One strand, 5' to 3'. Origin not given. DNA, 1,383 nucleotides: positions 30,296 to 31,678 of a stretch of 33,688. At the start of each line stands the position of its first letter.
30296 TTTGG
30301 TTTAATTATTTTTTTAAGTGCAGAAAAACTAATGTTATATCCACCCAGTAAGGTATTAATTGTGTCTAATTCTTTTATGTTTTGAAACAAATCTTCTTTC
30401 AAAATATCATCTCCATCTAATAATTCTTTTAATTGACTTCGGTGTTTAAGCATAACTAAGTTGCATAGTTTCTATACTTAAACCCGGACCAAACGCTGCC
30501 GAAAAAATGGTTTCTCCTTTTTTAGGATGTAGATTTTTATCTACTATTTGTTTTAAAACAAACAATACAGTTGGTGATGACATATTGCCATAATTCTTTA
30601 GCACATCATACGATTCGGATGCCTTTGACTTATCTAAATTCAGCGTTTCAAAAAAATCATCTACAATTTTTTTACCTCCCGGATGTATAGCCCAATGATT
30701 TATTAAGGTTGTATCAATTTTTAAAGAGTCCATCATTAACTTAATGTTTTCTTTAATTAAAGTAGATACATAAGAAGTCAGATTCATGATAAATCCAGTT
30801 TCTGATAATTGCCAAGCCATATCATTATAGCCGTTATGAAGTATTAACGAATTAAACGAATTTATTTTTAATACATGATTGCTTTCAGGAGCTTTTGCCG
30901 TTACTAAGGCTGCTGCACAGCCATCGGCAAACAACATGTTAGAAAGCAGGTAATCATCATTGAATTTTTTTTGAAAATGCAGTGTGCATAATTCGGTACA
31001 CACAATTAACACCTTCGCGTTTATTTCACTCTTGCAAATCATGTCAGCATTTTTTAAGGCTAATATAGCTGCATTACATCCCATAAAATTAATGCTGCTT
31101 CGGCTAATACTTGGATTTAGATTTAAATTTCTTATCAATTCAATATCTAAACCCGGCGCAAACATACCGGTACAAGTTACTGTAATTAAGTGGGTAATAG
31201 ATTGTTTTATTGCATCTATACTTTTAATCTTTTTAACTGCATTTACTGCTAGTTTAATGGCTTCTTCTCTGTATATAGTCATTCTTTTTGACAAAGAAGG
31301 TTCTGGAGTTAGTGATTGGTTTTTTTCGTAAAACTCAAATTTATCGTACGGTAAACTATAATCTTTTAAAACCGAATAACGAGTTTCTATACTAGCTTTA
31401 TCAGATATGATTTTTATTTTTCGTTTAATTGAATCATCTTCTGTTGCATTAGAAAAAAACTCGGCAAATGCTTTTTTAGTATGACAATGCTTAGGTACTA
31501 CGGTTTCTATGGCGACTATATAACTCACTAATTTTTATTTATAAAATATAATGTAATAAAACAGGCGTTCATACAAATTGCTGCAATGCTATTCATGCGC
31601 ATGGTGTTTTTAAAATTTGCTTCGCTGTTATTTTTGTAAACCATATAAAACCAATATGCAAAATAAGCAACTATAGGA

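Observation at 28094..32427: Overlapped five-gene operon UbiA prenyltransferase - type III PKS - methyltransferase - FAD oxidoreductase - YceI: candidate pathway for a prenylated phenolic-lipid or quinone-like molecule with its own carrier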

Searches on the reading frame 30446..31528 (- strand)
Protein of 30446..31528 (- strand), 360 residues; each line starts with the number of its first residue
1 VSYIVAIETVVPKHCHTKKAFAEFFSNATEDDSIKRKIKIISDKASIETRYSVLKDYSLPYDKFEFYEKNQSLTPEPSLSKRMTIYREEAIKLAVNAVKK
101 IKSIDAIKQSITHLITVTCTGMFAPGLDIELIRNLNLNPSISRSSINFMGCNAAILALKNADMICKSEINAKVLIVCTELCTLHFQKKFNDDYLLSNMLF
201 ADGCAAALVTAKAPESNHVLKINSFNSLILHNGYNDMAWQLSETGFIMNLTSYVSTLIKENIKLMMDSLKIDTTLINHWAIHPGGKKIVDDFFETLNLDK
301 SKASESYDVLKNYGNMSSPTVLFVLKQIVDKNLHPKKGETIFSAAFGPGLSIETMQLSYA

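Call 3: search_protein_families(library=pfam, proteins=[window:30446-31528:-], max_evalue=0.01)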
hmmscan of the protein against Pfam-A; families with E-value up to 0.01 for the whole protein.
window:30446-31528:- (360 aa): 5 families
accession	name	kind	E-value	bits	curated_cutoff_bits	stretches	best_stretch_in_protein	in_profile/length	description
PF00195.25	Chal_sti_synt_N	-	2.1e-29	103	27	1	3-211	15-223/225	Chalcone and stilbene synthases, N-terminal domain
PF02797.21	Chal_sti_synt_C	-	6.9e-23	81.8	27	1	229-357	9-147/151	Chalcone and stilbene synthases, C-terminal domain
PF08392.18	FAE1_CUT1_RppA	-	7.9e-13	48.8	27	1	80-238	73-231/290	FAE1/Type III polyketide synthase-like protein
PF08541.16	ACP_syn_III_C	-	3.8e-08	33.8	26.6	1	271-356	6-87/90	3-Oxoacyl-[acyl-carrier-protein (ACP)] synthase III C terminal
PF08545.16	ACP_syn_III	-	1.7e-07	31.4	24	1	150-223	6-75/80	3-Oxoacyl-[acyl-carrier-protein (ACP)] synthase III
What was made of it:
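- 30446..31528 (-): Type III polyketide synthase (360 aa, GTG start overlapping the UbiA stop by 1 nt). Chal_sti_synt_N scores 103 bits and _C 82 bits (call 3).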

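Call 4: search_protein_families(library=ncbifam, proteins=[window:30446-31528:-], max_evalue=0.01)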
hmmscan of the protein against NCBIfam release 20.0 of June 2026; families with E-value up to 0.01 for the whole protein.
window:30446-31528:- (360 aa): 6 families
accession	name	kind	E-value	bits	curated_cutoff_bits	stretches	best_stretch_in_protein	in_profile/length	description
NF042429.2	DHPHCoAsyn_DpgA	equivalog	4.6e-41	140.9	425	1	4-357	1-348/350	3,5-dihydroxyphenylacetyl-CoA synthase DpgA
NF006829.0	PRK09352.1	subfamily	3.5e-15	55.8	249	1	84-357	47-319/322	beta-ketoacyl-ACP synthase 3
NF005703.0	PRK07515.1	equivalog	2e-10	40.1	304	1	79-355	85-368/373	beta-ketoacyl-ACP synthase III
TIGR00747.1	fabH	subfamily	2.4e-09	36.7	292.1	1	86-352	47-315/322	beta-ketoacyl-ACP synthase III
NF004623.0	PRK05963.1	equivalog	9.4e-09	35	437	1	92-351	56-320/328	beta-ketoacyl-ACP synthase III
NF006720.0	PRK09258.1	equivalog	0.00035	20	285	1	202-356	185-335/338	3-oxoacyl-ACP synthase III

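Call 7: search_solved_structures(query=window:30446-31528:-, show_alignments=3, max_evalue=1e-10)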
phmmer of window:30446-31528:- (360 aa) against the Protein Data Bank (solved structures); distinct sequences matched with E-value up to 1e-10: 102 (the best 60 are shown).
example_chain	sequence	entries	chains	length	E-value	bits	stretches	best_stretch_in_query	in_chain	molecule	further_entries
3tsy_A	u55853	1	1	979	1.9e-43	152.2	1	4-357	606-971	Fusion Protein 4-coumarate--CoA ligase 1, Resveratrol synthase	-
2h84_A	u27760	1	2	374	9.8e-43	149.9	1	2-354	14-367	Steely1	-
1ted_A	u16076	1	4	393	2.2e-42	148.7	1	33-355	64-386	pks18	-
3awj_A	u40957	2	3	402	6e-42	147.3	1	4-357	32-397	Chalcone synthase-like polyketide synthase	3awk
7cb3_A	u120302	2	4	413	2.1e-41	145.5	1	22-355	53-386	Chalcone/stilbene synthase | Chalcone synthase-like protein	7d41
1tee_A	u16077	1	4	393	7.1e-41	143.8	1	33-355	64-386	pks18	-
1z1e_A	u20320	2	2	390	7.8e-41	143.6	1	4-357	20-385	stilbene synthase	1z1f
9uuc_A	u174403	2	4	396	9.7e-41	143.3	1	4-357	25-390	Stilbene synthase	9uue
9uud_A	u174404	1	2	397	9.8e-41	143.3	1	4-357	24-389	Stilbene synthase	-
9uu8_A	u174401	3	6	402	1e-40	143.2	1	4-357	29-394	Stilbene synthase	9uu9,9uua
3a5s_A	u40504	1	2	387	4.6e-40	141.1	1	3-357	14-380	Benzalacetone synthase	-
3a5q_A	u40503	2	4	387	5.9e-39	137.5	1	3-357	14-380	Benzalacetone synthase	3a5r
9uub_A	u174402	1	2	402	6.3e-39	137.4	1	4-357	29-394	stilbene synthase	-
2p0u_A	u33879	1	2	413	1.2e-38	136.4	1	4-357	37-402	Stilbenecarboxylate synthase 2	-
4b0n_A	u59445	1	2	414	1.6e-38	136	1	27-354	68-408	POLYKETIDE SYNTHASE III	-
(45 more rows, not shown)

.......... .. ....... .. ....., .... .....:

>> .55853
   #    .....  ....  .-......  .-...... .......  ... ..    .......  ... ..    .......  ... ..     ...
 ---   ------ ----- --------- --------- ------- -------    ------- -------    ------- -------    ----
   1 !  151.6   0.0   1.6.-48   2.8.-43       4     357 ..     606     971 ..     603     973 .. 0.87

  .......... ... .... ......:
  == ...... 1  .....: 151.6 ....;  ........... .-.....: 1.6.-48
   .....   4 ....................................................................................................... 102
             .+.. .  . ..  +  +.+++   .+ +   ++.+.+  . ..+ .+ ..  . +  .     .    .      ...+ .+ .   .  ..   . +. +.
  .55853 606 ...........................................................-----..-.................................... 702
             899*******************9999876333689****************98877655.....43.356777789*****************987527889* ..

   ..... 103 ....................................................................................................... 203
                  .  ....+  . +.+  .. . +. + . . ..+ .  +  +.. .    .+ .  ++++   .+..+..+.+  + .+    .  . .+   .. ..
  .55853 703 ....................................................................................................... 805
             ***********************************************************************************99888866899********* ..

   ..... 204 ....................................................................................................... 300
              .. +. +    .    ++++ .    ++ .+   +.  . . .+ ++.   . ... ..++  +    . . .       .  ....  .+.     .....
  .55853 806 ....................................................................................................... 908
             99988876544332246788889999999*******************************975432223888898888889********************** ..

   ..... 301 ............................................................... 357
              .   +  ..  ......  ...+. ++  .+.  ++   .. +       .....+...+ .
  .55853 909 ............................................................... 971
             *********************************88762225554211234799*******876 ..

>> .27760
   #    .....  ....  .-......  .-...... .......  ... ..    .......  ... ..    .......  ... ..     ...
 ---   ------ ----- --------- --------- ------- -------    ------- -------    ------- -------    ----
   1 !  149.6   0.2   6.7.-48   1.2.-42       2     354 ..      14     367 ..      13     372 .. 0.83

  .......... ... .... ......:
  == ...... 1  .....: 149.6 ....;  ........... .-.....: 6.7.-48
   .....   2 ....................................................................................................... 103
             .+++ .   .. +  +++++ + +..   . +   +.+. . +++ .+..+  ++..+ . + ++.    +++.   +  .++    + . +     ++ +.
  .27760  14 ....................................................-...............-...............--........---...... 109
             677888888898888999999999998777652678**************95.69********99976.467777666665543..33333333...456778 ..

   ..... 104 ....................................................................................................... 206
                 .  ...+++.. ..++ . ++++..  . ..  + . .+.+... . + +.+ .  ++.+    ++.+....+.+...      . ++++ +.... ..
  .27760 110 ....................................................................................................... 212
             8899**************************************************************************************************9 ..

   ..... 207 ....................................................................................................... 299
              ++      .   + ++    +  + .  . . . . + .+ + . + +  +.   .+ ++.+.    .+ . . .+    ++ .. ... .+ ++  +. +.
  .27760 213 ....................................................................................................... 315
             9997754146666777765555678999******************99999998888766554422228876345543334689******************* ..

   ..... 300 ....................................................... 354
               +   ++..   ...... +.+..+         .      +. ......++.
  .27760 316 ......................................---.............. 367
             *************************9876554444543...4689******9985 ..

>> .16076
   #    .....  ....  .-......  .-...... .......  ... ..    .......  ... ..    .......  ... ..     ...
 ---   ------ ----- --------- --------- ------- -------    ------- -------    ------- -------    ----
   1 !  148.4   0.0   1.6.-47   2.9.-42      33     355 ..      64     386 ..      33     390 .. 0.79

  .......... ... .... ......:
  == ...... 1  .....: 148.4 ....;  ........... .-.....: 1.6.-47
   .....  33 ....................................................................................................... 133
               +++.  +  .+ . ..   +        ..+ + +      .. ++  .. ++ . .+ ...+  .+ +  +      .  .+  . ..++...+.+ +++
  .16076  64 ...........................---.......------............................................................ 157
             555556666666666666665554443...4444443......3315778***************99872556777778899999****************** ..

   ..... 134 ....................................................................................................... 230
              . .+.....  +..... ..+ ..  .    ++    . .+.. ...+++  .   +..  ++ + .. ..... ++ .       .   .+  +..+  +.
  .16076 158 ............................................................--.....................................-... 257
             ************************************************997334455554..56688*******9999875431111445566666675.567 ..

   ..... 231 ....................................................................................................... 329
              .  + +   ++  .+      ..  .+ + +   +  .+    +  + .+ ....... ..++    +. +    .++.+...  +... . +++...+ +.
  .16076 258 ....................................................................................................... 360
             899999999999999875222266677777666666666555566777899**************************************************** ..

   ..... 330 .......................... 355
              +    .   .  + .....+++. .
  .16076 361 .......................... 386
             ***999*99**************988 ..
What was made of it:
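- PKS18, a pyrone synthase, is among the three best solved relatives (call 7).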

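Call 13: find_homologous_proteins(query=window:30446-31528:-, max_evalue=1e-20)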
Query window:30446-31528:- (360 aa): 8000 proteins with E <= 1e-20 among 8000 candidates; the best 120 are listed.
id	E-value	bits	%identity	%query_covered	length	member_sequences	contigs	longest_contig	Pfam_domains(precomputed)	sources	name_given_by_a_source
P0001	1.5e-228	775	98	100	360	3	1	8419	PF02797.22,PF08545.17,PF08541.17,PF08392.19,PF00195.26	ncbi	-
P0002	2.4e-193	660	83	100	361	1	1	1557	PF02797.22,PF08545.17,PF08541.17,PF08392.19,PF00195.26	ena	-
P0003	3.5e-190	649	82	100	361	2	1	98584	PF02797.22,PF08545.17,PF08541.17,PF08392.19,PF00195.26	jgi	-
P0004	6.4e-189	645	80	100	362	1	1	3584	PF02797.22,PF08545.17,PF08541.17,PF08392.19,PF00195.26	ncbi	ncbi:MAG: type III polyketide synthase [Bacteroidia bacterium]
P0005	2.6e-188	643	81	100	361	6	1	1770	PF02797.22,PF08545.17,PF08541.17,PF08392.19,PF00195.26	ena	-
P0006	7.3e-188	642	81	100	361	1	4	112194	PF02797.22,PF08545.17,PF08541.17,PF08392.19,PF00195.26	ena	-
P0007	3.4e-186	636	81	100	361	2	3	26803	PF02797.22,PF08545.17,PF08541.17,PF08392.19,PF00195.26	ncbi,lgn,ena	-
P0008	3.8e-186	636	80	100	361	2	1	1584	PF02797.22,PF08545.17,PF08541.17,PF08392.19,PF00195.26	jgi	-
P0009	5.3e-181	619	78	100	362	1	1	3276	PF02797.22,PF08545.17,PF08541.17,PF08392.19,PF00195.26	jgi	-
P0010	1.1e-180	618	77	100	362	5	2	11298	PF02797.22,PF08545.17,PF08541.17,PF08392.19,PF00195.26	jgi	-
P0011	1.1e-180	618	77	100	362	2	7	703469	PF02797.22,PF08545.17,PF08541.17,PF08392.19,PF00195.26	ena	-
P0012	4.2e-179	613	77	100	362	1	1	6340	PF02797.22,PF08545.17,PF08541.17,PF08392.19,PF00195.26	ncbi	ncbi:MAG TPA: type III polyketide synthase [Bacteroidia bacterium]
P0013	5.8e-179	613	77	100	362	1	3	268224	PF02797.22,PF08545.17,PF08541.17,PF08392.19,PF00195.26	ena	-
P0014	4.0e-178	610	78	100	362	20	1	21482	PF02797.22,PF08545.17,PF08541.17,PF08392.19,PF00195.26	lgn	-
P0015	1.1e-177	608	77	100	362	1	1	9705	PF02797.22,PF08545.17,PF08541.17,PF08392.19,PF00195.26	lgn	-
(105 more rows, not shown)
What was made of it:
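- JGI labels several homologues 'alpha-pyrone synthase' (call 13).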

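Call 15: find_related_loci(query=A1, collection=genome_contigs, flank=8000)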
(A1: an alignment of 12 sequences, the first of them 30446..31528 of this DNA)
Query A1 (360 aa) in genome_contigs; peptide patterns used: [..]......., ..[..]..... (x = any residue, [..] = any of these).
599 stretches matched a pattern (row limit reached: there are more); 575 encode a relative of the query (tblastn E <= 1e-3); the best 80 are kept; 80 distinct loci.
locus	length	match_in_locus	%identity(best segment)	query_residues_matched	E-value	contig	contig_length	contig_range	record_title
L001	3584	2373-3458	80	1-360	0e+0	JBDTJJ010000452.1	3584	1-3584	MAG: Bacteroidia bacterium isolate cluster2_bin.50 k127_3875897, whole genome shotgun sequence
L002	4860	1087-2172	74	1-360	0e+0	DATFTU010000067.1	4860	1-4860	MAG TPA_asm: Bacteroidia bacterium isolate SMAG_U9419 k141_5280, whole genome shotgun sequence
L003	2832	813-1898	76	1-360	0e+0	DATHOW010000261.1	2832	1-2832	MAG TPA_asm: Bacteroidia bacterium isolate SMAG_U12694 k141_1686115, whole genome shotgun sequence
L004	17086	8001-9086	76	1-360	1e-177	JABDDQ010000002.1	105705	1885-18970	MAG: Bacteroidetes bacterium isolate BWMinControl_Nextera43_MAG4 3300020879.a:Ga0207019_1002, whole genome shotgun seque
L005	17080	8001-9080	61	1-359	5e-155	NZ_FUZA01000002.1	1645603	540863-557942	Dyadobacter psychrophilus strain DSM 22270, whole genome shotgun sequence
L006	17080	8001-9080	60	1-359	2e-153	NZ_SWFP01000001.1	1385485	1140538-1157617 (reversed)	Dyadobacter bucti strain QTA69 Scaffold1_1, whole genome shotgun sequence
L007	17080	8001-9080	61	1-359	1e-152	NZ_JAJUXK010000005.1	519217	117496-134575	Dyadobacter sp. CY343 Scaffold3_1, whole genome shotgun sequence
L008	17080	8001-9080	60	1-359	2e-152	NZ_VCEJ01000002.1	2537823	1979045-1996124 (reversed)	Dyadobacter luticola strain T17 NODE_1, whole genome shotgun sequence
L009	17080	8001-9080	60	1-359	2e-152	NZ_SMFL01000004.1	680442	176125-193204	Dyadobacter psychrotolerans strain AR-3-6 contig4, whole genome shotgun sequence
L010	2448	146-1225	60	1-359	4e-161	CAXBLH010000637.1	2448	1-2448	MAG TPA_asm: uncultured Dyadobacter sp. isolate ERR2762132_binner13_Refined_67 genome assembly, contig: ERZ3422167.48584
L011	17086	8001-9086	61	1-360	2e-151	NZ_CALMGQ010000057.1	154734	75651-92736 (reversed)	MAG: uncultured Cytophaga sp. isolate SRR5676475_bin.23_CONCOCT_v1.1_MAG ERZ724508.10, whole genome shotgun sequence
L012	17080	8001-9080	59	1-359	2e-151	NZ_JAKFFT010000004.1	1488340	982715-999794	Dyadobacter sp. CY347 Scaffold2_1, whole genome shotgun sequence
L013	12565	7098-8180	61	1-359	2e-151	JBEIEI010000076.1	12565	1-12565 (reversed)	MAG: Flavobacteriales bacterium isolate Sample-101-S75-bin-72 Sample_101_S75-bin_72-k141_2919752, whole genome shotgun s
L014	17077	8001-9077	62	1-359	2e-151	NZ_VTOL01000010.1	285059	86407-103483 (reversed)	Dyadobacter sp. 3J3 NODE_10, whole genome shotgun sequence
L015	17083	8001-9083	60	1-359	4e-151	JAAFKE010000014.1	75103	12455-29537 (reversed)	MAG: Cytophagales bacterium isolate bin45.metabat.b28b32b33.011 WN_Cytophagales_11_scaffold_14, whole genome shotgun seq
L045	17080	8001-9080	56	1-359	1e-143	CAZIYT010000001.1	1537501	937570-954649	MAG TPA_asm: uncultured Flavobacterium sp. isolate SRP193066_co1_59 genome assembly, contig: NODE_2_length_1537501_cov_5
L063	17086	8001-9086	55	1-360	1e-137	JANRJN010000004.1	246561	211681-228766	MAG: Bacteroidota bacterium isolate bins.163 k141_4248049, whole genome shotgun sequence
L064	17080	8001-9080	55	1-359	2e-137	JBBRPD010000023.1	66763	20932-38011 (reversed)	MAG: Chitinophagales bacterium isolate La1_metabat2.396 LA1C_B2.396_k141_89260L_66763_cov_65.0000, whole genome shotgun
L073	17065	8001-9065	55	1-359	4e-125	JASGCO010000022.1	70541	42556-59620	MAG: Sediminibacterium sp. isolate MAG03 NODE_152_length_70541_cov_18.964135, whole genome shotgun sequence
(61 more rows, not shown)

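Call 40: search_protein_families(library=pfam, proteins=[L063:4480-5118:+, L063:5115-5798:+, L063:6307-6738:+, L073:6740-7144:+, L045:11556-12209:+, L045:12996-15215:+, L063:12602-13681:+, L063:13620-14372:+, L064:13331-14194:+, L073:10872-11531:+], max_evalue=0.001)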
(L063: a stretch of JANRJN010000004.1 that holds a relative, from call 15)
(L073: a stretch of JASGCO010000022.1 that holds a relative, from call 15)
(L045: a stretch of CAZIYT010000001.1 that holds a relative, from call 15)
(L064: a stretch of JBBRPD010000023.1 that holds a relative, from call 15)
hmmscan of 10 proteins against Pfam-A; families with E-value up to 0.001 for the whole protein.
L063:4480-5118:+ (212 aa): 1 family
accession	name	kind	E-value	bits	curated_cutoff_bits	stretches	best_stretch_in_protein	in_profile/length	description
PF01810.24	LysE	-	1.3e-15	57.9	25.6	1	15-209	1-191/193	LysE type translocator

L063:5115-5798:+ (227 aa): 2 families
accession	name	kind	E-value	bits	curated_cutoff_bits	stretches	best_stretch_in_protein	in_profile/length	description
PF00027.35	cNMP_binding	-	2e-13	50.5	27.5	1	35-123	3-89/89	Cyclic nucleotide-binding domain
PF13545.12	HTH_Crp_2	-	1.4e-08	35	27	1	156-227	2-67/70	Crp-like helix-turn-helix domain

L063:6307-6738:+ (143 aa): 1 family
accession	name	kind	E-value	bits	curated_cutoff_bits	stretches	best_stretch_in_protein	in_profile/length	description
PF10517.14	DM13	-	1.2e-20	74.5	25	1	48-139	1-102/105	Electron transfer DM13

L073:6740-7144:+ (134 aa): 1 family
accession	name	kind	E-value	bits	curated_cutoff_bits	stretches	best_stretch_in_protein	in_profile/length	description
PF13564.11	DoxX_2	-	1.3e-06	29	26.3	1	12-89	3-85/103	DoxX-like family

L045:11556-12209:+ (217 aa): 0 families

L045:12996-15215:+ (739 aa): 4 families
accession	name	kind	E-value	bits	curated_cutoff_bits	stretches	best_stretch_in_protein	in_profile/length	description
PF13515.12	FUSC_2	-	6.5e-27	94.6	25.6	1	426-549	1-125/126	Fusaric acid resistance protein-like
PF04632.18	FUSC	-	1.1e-13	51.1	30.9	1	414-583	2-178/660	Fusaric acid resistance protein family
PF11744.14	ALMT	-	1.9e-10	40.7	20.6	1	405-586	2-201/471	Aluminium activated malate transporter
PF06081.17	ArAE_1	-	3.2e-08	34.2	22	1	418-551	8-138/141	Aromatic acid exporter family member 1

L063:12602-13681:+ (359 aa): 1 family
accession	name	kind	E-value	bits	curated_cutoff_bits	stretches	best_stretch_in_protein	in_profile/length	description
PF01103.29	Omp85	-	3.1e-10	40.5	24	1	74-344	39-304/325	Omp85 superfamily domain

L063:13620-14372:+ (250 aa): 0 families

L064:13331-14194:+ (287 aa): 0 families

L073:10872-11531:+ (219 aa): 2 families
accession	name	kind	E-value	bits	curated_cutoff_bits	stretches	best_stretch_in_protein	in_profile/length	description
PF00881.29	Nitroreductase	-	1.6e-19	71.1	23.5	1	31-197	3-167/167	Nitroreductase family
PF14512.11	TM1586_NiRdase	-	4.9e-07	30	27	0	48-79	160-191/215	Putative TM nitroreductase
